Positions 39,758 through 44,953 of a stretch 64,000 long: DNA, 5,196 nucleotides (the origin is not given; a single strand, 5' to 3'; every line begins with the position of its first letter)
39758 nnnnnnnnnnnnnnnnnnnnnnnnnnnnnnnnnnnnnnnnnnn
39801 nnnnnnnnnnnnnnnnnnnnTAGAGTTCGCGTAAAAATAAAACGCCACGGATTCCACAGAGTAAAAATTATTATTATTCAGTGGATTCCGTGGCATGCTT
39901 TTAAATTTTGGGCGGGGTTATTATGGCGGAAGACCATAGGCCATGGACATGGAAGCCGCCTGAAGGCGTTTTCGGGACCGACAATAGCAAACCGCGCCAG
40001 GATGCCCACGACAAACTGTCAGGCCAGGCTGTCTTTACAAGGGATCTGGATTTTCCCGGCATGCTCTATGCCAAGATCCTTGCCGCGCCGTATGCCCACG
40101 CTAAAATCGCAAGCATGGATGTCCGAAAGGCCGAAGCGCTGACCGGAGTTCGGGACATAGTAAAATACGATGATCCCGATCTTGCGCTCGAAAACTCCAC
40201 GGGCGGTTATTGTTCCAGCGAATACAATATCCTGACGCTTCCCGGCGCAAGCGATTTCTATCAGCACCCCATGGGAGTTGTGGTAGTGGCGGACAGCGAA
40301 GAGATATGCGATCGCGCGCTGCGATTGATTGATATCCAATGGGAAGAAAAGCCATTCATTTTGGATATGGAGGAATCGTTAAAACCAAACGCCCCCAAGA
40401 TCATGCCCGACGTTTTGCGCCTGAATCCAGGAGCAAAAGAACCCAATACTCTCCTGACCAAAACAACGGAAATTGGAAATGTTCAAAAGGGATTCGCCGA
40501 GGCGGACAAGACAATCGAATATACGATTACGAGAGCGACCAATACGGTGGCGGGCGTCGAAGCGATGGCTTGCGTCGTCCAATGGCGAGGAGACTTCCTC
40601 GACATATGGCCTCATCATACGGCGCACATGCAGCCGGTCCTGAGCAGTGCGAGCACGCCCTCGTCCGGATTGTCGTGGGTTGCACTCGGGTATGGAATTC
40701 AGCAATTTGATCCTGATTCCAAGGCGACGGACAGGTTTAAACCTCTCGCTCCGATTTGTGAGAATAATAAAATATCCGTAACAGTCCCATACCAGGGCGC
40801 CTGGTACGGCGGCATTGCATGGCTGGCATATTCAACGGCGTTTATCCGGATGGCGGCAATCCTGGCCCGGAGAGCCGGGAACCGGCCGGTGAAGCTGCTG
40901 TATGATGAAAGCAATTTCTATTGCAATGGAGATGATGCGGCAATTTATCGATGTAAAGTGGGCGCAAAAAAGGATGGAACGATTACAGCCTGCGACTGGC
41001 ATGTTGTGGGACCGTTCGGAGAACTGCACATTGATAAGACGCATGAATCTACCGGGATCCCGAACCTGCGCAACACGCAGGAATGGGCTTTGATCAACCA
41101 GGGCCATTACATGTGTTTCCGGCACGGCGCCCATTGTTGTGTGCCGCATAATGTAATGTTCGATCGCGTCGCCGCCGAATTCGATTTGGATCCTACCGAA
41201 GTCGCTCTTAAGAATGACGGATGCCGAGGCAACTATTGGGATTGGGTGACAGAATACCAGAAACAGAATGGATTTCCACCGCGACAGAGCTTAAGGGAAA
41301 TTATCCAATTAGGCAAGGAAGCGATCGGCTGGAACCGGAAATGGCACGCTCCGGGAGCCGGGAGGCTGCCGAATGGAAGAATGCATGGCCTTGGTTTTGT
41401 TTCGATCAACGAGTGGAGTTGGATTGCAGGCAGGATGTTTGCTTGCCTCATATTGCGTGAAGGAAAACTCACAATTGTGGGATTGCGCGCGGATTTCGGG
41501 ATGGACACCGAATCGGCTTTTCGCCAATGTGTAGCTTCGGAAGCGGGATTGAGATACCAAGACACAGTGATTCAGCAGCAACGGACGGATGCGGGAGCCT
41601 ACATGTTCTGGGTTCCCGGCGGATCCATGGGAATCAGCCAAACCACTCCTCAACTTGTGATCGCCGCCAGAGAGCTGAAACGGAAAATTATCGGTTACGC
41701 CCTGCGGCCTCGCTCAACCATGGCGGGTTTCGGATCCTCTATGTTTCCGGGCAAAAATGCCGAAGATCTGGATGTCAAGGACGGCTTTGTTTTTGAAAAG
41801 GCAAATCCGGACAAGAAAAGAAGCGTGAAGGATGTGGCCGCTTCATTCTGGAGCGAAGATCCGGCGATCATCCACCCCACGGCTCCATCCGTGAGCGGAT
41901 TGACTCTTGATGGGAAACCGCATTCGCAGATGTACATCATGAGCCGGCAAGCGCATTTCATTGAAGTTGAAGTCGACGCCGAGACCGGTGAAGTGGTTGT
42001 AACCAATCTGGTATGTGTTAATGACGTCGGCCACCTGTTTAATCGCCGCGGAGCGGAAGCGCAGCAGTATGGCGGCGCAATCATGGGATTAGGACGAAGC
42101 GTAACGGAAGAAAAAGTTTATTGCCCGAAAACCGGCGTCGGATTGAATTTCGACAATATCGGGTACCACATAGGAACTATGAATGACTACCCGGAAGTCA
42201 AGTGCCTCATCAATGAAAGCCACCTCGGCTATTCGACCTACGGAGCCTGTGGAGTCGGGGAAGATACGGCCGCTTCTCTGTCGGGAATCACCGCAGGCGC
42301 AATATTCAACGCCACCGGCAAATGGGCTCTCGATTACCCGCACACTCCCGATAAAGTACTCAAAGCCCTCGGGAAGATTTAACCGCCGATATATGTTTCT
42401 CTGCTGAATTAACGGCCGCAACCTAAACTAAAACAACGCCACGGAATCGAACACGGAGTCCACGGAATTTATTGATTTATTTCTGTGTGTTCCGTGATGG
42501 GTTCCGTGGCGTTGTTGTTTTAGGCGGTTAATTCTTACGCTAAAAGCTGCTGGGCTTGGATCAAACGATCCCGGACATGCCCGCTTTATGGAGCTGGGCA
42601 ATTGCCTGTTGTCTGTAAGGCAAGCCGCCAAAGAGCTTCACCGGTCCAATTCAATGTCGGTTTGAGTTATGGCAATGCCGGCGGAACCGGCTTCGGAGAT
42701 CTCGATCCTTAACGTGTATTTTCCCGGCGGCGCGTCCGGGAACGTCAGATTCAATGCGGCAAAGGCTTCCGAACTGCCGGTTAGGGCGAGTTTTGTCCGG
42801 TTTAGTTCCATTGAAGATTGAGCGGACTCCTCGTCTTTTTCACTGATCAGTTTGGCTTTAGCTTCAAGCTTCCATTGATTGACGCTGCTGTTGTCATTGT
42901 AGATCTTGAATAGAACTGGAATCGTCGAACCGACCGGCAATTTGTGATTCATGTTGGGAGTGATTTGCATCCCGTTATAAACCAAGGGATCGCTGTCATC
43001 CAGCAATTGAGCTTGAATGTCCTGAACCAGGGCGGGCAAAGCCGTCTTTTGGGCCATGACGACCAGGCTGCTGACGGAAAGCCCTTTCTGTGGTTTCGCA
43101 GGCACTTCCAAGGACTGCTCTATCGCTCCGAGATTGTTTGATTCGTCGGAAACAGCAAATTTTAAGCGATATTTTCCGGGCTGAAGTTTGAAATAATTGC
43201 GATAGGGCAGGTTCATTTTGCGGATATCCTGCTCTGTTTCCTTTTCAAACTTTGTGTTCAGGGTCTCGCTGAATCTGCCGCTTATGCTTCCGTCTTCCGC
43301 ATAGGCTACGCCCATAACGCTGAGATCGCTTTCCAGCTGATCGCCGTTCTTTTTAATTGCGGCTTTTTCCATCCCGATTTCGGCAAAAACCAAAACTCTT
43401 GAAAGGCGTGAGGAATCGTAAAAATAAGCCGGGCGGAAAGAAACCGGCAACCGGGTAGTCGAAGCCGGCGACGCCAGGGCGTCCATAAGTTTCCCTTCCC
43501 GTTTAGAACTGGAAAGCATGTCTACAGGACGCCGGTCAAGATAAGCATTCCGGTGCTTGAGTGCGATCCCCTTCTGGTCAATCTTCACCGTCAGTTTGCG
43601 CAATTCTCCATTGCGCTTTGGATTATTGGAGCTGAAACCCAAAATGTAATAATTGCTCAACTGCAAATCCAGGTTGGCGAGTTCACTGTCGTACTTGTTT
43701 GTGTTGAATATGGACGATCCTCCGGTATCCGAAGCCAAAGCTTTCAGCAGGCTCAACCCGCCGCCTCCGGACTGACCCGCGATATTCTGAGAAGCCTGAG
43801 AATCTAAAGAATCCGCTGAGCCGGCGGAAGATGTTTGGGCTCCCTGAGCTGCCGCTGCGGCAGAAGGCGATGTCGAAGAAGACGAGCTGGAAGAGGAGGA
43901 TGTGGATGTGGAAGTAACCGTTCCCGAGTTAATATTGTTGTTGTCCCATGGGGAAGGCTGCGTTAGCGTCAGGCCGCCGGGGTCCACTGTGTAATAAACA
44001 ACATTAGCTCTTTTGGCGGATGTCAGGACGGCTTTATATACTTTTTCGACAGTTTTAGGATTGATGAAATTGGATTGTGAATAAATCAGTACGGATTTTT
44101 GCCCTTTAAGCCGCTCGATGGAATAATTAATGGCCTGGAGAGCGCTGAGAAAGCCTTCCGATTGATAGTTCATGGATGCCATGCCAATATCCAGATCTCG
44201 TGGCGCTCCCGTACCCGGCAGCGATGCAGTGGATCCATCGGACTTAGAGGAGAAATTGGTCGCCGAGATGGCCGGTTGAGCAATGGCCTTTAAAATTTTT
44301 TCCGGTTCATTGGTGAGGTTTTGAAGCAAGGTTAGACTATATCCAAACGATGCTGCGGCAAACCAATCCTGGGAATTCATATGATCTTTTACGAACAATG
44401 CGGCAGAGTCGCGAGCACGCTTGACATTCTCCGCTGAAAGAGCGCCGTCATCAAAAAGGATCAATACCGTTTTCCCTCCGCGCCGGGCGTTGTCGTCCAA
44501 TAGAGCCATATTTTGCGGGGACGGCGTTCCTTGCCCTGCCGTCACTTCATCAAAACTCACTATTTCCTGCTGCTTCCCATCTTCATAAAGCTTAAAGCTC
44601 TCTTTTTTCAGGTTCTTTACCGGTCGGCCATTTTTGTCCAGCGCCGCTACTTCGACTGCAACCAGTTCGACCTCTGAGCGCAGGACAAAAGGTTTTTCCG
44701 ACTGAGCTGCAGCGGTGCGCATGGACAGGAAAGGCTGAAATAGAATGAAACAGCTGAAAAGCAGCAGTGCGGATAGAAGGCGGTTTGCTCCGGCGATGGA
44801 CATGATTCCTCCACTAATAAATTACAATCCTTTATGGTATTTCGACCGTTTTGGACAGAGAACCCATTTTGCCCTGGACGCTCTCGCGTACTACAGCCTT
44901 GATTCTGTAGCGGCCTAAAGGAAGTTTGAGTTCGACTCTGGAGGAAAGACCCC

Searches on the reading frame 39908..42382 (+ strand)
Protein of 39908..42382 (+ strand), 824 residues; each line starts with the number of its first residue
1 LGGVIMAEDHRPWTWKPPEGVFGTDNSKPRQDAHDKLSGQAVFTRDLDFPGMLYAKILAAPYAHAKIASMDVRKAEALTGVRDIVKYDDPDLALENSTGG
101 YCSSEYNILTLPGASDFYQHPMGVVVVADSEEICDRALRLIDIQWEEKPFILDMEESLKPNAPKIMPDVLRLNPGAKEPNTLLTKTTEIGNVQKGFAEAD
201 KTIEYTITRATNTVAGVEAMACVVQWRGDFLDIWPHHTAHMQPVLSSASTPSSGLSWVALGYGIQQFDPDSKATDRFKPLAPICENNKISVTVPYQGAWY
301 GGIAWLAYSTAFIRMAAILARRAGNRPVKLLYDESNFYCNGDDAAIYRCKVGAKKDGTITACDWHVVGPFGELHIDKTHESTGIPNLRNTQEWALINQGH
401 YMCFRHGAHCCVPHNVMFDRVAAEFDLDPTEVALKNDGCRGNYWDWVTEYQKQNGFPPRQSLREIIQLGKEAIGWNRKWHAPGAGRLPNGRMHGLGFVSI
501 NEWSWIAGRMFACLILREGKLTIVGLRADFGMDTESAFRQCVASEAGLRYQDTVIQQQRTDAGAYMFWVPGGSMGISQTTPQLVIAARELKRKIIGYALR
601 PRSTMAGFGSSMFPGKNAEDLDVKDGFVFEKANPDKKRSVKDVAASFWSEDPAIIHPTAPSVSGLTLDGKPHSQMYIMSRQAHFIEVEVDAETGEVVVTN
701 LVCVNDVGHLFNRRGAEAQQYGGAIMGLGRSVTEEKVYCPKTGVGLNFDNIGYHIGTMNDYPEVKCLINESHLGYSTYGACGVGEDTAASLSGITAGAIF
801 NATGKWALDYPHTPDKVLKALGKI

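Call 23: search_protein_families(library=pfam, proteins=[window:39908-42382:+], max_evalue=0.001)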
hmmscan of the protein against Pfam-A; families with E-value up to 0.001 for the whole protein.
window:39908-42382:+ (824 aa): 3 families
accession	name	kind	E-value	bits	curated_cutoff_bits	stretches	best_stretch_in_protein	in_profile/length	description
PF20256.3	MoCoBD_2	-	7.3e-27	95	27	1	470-762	3-283/283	Molybdopterin cofactor-binding domain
PF01315.27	Ald_Xan_dh_C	-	9.8e-17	61.7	31.3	1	38-149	1-110/110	Aldehyde oxidase and xanthine dehydrogenase, a/b hammerhead domain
PF02738.23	MoCoBD_1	-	3e-14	53.2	27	1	285-436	82-243/244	Molybdopterin cofactor-binding domain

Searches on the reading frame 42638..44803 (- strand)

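Call 24: search_protein_families(library=pfam, proteins=[window:42638-44803:-], max_evalue=0.001)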
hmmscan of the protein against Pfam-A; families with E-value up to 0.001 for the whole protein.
window:42638-44803:- (721 aa): 1 family
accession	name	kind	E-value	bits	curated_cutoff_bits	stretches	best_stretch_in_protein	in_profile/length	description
PF07495.19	Y_Y_Y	-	0.00071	19.9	26.6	0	534-566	29-61/65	Y_Y_Y domain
